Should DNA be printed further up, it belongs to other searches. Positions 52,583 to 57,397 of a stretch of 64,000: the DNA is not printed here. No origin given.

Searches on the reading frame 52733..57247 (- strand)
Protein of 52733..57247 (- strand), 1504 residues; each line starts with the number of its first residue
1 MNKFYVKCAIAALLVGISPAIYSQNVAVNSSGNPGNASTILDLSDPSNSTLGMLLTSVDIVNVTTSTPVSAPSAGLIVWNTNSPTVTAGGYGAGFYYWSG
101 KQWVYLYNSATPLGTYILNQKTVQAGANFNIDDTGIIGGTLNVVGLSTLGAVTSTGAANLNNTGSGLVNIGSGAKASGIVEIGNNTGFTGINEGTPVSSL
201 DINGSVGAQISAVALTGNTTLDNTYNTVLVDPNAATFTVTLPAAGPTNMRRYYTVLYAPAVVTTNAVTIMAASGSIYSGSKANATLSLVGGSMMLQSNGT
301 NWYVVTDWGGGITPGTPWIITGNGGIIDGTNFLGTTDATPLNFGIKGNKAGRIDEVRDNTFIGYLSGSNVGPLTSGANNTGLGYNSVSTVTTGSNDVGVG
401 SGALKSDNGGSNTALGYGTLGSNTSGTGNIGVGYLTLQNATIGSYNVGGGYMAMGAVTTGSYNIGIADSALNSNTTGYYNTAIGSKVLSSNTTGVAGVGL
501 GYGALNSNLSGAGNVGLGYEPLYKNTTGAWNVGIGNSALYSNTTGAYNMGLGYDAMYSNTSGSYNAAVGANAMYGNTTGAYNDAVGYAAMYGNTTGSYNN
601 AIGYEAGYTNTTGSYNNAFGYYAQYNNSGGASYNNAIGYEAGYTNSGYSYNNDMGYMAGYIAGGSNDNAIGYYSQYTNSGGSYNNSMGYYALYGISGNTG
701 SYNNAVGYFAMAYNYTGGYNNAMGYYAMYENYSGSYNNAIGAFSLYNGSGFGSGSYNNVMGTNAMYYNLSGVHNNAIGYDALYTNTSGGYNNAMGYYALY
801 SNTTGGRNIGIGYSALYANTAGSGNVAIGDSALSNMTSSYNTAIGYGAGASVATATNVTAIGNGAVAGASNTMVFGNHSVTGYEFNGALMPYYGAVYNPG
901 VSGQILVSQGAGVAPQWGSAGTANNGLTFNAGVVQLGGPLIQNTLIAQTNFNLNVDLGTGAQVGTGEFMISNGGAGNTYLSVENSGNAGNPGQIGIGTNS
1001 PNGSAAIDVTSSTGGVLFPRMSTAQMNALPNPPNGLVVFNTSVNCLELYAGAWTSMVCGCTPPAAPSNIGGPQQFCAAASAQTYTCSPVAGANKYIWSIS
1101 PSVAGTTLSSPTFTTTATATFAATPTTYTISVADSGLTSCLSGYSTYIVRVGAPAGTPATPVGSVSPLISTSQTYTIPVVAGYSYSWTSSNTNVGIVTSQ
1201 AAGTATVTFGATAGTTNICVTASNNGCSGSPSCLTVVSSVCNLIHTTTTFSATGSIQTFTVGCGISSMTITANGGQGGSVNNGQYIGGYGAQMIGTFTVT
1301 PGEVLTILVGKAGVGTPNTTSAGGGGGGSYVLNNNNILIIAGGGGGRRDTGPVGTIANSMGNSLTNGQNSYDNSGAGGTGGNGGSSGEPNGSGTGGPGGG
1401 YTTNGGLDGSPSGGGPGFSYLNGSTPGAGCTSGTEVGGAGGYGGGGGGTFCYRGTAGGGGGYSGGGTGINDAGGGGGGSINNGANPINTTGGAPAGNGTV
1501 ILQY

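Call 88: search_protein_families(library=pfam, proteins=[window:52733-57247:-], max_evalue=0.000001)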
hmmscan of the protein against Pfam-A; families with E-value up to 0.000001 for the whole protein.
window:52733-57247:- (1504 aa): 1 family
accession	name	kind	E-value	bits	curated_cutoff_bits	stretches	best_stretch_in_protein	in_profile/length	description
PF19408.5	PKD_6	-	3.8e-12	46.8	25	1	1062-1133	1-67/82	PKD-like domain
